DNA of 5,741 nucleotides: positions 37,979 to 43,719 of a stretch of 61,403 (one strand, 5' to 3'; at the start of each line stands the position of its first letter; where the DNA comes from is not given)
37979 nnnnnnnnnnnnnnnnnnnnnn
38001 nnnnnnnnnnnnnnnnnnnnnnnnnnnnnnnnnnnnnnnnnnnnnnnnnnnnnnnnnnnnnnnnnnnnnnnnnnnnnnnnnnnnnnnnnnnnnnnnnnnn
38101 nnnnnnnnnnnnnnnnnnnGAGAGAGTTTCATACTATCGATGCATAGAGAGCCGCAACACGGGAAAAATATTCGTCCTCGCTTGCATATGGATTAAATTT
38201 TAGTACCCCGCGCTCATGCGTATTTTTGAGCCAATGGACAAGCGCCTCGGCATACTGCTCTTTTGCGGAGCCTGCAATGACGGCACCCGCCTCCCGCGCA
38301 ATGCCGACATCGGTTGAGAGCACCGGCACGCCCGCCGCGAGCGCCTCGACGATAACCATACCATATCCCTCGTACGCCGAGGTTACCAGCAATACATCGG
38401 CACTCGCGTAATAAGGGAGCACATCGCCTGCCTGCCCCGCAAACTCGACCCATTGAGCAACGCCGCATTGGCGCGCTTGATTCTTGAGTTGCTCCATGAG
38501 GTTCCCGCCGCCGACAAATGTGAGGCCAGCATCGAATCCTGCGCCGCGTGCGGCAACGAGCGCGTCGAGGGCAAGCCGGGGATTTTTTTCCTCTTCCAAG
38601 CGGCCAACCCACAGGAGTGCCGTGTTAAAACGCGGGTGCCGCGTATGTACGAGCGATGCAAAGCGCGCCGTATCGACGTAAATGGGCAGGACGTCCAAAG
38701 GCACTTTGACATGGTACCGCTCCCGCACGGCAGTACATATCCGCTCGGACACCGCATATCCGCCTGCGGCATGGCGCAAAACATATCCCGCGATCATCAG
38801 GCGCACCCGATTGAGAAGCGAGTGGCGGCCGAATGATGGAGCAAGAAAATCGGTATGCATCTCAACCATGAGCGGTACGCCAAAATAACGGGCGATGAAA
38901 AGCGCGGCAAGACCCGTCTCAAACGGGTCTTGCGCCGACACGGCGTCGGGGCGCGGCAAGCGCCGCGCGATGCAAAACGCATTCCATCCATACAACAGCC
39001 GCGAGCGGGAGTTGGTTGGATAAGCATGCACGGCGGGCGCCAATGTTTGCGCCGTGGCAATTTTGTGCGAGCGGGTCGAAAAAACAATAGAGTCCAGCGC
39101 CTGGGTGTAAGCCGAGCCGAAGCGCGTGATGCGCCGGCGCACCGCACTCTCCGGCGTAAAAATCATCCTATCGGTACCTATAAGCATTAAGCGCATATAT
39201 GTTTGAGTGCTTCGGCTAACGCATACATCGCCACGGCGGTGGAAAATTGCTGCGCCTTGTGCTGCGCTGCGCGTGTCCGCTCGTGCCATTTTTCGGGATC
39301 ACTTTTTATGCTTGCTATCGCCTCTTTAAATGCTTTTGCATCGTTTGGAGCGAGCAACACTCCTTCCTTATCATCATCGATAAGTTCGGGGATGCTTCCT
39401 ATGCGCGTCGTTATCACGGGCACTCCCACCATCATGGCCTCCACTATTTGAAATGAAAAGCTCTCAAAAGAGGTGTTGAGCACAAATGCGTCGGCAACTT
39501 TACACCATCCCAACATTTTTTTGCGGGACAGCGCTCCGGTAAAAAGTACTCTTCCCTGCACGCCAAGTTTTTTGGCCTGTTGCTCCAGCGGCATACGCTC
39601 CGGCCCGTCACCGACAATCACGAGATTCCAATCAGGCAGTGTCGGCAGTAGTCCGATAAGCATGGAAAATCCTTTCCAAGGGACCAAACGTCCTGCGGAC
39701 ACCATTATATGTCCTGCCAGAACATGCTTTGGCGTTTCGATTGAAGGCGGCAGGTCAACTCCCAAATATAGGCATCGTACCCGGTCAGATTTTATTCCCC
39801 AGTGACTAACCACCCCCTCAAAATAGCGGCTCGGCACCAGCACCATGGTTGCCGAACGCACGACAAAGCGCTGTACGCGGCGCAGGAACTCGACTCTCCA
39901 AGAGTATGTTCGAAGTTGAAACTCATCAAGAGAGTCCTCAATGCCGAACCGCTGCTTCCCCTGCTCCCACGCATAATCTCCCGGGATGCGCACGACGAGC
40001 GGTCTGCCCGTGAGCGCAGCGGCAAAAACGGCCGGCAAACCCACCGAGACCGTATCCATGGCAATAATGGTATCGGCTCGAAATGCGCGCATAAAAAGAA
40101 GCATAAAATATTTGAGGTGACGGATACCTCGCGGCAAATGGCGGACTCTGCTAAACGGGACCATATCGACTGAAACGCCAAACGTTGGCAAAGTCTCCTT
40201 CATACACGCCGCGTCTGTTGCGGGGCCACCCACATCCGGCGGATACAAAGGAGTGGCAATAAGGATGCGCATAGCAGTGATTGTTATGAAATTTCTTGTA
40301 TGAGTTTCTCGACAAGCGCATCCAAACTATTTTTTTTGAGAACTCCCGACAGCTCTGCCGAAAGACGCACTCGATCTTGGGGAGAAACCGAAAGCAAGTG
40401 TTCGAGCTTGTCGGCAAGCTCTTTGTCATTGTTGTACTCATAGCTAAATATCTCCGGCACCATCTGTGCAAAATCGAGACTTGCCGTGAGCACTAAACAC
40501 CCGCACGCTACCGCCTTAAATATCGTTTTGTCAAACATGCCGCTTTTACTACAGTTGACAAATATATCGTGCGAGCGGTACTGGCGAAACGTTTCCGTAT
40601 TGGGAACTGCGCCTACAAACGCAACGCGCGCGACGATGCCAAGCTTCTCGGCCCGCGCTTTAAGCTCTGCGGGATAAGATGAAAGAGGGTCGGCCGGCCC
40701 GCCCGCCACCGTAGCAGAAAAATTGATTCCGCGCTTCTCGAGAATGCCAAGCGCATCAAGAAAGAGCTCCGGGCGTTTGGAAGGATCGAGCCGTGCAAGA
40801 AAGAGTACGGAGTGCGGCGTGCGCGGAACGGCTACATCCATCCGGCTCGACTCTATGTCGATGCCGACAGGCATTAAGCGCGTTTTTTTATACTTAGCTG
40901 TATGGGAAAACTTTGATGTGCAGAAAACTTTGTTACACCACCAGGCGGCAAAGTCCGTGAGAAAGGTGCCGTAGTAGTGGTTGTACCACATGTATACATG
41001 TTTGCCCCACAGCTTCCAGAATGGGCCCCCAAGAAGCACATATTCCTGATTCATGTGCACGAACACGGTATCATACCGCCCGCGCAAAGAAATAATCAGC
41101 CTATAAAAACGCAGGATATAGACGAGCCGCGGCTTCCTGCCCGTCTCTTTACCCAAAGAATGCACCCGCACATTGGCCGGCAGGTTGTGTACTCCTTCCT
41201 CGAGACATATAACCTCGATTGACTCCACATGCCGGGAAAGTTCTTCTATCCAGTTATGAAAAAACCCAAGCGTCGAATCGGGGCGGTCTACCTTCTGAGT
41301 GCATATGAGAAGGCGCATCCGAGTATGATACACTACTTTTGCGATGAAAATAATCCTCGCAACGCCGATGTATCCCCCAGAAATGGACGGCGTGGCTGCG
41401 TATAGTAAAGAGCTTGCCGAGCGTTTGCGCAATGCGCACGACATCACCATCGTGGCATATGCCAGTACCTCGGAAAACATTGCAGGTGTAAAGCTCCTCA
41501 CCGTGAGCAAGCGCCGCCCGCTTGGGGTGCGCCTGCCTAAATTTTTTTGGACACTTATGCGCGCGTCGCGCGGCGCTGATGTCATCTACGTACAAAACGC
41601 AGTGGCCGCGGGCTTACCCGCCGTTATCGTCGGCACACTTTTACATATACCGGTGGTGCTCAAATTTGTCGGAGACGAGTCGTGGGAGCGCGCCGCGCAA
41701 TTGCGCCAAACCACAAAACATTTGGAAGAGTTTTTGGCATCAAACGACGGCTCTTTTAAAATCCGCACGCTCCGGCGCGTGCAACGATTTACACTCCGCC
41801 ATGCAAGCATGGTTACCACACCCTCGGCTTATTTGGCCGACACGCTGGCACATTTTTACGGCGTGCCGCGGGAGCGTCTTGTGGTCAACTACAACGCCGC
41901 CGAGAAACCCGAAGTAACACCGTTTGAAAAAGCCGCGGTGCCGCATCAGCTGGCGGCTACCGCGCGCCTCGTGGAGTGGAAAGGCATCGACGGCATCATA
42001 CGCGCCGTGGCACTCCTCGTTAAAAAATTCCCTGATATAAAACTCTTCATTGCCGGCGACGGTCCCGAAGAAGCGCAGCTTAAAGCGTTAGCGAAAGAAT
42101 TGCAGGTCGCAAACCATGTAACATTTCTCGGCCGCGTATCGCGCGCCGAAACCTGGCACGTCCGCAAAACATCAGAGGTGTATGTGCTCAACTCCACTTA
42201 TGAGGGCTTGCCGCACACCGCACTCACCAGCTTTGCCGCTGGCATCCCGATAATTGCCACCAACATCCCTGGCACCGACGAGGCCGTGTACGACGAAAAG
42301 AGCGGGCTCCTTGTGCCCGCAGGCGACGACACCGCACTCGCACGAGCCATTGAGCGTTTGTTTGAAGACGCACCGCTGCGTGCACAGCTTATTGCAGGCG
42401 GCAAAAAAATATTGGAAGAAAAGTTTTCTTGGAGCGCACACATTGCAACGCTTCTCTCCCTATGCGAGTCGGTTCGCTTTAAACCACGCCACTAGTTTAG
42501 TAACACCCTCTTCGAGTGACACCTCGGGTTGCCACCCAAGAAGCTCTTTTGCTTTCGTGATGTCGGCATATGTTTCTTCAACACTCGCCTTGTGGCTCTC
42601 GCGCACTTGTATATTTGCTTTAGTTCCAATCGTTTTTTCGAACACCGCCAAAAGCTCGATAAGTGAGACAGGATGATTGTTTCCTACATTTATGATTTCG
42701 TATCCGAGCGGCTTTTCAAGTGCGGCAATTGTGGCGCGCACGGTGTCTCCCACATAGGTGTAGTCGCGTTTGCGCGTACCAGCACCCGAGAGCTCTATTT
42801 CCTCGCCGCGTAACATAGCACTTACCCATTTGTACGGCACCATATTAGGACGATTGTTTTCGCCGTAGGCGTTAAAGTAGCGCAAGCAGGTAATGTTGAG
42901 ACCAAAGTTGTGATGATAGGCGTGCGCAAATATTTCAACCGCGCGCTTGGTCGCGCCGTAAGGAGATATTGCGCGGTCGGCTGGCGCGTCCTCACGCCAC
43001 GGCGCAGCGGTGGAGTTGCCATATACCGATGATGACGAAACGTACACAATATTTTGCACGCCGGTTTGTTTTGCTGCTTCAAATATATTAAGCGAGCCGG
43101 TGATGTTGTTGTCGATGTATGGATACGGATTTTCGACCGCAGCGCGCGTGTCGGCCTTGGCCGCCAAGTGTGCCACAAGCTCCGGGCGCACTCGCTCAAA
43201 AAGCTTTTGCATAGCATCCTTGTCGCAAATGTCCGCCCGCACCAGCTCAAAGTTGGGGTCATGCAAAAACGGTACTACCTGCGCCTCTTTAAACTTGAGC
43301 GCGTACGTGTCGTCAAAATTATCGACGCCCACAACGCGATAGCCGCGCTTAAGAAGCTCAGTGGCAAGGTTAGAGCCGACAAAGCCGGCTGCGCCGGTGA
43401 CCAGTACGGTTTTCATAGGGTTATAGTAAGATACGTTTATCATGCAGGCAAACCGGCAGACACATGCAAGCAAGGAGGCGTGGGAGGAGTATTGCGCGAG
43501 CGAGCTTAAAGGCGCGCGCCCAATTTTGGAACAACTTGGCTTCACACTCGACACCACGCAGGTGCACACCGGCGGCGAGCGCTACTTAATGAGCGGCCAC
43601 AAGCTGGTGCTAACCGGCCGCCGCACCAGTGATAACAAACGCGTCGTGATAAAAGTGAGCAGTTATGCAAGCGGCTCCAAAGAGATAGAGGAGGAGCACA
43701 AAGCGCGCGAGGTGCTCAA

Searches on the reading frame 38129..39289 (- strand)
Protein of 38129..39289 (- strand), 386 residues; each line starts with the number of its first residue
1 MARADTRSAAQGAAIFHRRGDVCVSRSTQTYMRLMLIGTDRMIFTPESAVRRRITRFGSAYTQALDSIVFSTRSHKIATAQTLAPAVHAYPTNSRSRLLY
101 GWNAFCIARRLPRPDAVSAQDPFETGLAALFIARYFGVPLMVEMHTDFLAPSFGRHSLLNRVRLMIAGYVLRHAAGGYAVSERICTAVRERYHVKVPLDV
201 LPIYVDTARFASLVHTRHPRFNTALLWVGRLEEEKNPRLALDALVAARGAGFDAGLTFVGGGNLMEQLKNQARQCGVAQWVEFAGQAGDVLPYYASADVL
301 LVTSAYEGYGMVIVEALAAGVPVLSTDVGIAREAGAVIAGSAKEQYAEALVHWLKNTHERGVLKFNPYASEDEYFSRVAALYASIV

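Call 58: search_protein_families(library=pfam, proteins=[window:38129-39289:-], max_evalue=0.00001)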
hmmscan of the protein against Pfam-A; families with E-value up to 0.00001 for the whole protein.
window:38129-39289:- (386 aa): 5 families
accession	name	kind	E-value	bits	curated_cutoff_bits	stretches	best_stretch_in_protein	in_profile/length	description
PF13692.12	Glyco_trans_1_4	-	8.4e-26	91.4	27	1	224-356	3-142/142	Glycosyl transferases group 1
PF00534.26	Glycos_transf_1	-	8e-25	87.8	26.4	1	225-360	18-162/172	Glycosyl transferases group 1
PF13439.12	Glyco_transf_4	-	1.2e-10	42.2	28.5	1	82-209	38-170/170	Glycosyltransferase Family 4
PF20706.3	GT4-conflict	-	1.6e-09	37.7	26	1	180-331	157-317/385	Family 4 Glycosyltransferase in conflict systems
PF13579.12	Glyco_trans_4_4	-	1.4e-08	35.6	29.7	1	82-202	37-156/158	Glycosyl transferase 4-like domain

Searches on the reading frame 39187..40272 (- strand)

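Call 58: search_protein_families(library=pfam, proteins=[window:39187-40272:-], max_evalue=0.00001)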
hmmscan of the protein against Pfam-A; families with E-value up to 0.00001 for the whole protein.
window:39187-40272:- (361 aa): 5 families
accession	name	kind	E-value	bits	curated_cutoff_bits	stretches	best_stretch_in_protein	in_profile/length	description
PF00534.26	Glycos_transf_1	-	4.5e-36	124.4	26.4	1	189-337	17-170/172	Glycosyl transferases group 1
PF13692.12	Glyco_trans_1_4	-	6.8e-30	104.6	27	1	189-322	3-139/142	Glycosyl transferases group 1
PF13579.12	Glyco_trans_4_4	-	6.2e-11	43.3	29.7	1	32-170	39-157/158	Glycosyl transferase 4-like domain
PF13439.12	Glyco_transf_4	-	1.1e-07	32.5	28.5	1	32-174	40-168/170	Glycosyltransferase Family 4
PF13524.12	Glyco_trans_1_2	-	5.8e-06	26.8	25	0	211-342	11-131/144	Glycosyl transferase-like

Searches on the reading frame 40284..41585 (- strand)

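Call 58: search_protein_families(library=pfam, proteins=[window:40284-41585:-], max_evalue=0.00001)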
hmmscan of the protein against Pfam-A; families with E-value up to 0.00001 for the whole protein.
window:40284-41585:- (433 aa): 3 families
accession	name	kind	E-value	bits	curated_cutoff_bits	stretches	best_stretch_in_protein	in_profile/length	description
PF13692.12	Glyco_trans_1_4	-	4e-14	53.5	27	1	258-399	2-141/142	Glycosyl transferases group 1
PF00534.26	Glycos_transf_1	-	8.8e-14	51.8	26.4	1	246-401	4-159/172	Glycosyl transferases group 1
PF13524.12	Glyco_trans_1_2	-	5.2e-08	33.4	25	1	290-422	16-136/144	Glycosyl transferase-like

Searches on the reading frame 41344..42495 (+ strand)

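Call 58: search_protein_families(library=pfam, proteins=[window:41344-42495:+], max_evalue=0.00001)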
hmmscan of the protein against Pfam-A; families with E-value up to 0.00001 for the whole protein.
window:41344-42495:+ (383 aa): 5 families
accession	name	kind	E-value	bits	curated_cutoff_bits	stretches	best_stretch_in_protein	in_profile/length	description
PF00534.26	Glycos_transf_1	-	1e-41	142.8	26.4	1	205-355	20-171/172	Glycosyl transferases group 1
PF13692.12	Glyco_trans_1_4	-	2.2e-31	109.4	27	1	203-342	4-142/142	Glycosyl transferases group 1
PF13579.12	Glyco_trans_4_4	-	2.7e-18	67.2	29.7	1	16-184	2-157/158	Glycosyl transferase 4-like domain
PF13439.12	Glyco_transf_4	-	2.8e-15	57.2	28.5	1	15-185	2-165/170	Glycosyltransferase Family 4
PF20706.3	GT4-conflict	-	5e-09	36.1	26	1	183-370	181-385/385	Family 4 Glycosyltransferase in conflict systems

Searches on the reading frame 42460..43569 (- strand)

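Call 58: search_protein_families(library=pfam, proteins=[window:42460-43569:-], max_evalue=0.00001)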
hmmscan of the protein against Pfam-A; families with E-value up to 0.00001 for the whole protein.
window:42460-43569:- (369 aa): 9 families
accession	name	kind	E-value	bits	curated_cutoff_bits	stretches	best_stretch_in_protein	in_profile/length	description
PF01370.27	Epimerase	-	1.2e-63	215.2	20.9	1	55-296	1-240/240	NAD dependent epimerase/dehydratase family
PF16363.11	GDP_Man_Dehyd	-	6.3e-63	213.7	27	1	56-358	1-331/332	GDP-mannose 4,6 dehydratase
PF01073.25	3Beta_HSD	-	1.4e-19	70.6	22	1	56-285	1-230/280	3-beta hydroxysteroid dehydrogenase/isomerase family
PF02719.21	Polysacc_synt_2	-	6.2e-19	68.7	20.2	1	55-316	1-249/293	Polysaccharide biosynthesis protein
PF04321.23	RmlD_sub_bind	-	2.3e-17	63.4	27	1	54-243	2-159/287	RmlD substrate binding domain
PF05368.20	NmrA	-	2.3e-10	41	27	1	53-329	3-250/298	NmrA-like family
PF13460.12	NAD_binding_10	-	1.7e-09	38.2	27.2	1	59-211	1-127/184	NAD(P)H-binding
PF00106.31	adh_short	-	3e-08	33.8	26.6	1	53-220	1-165/195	short chain dehydrogenase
PF07993.18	NAD_binding_4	-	3.1e-08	33.5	20.1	0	117-231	79-204/258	Male sterility protein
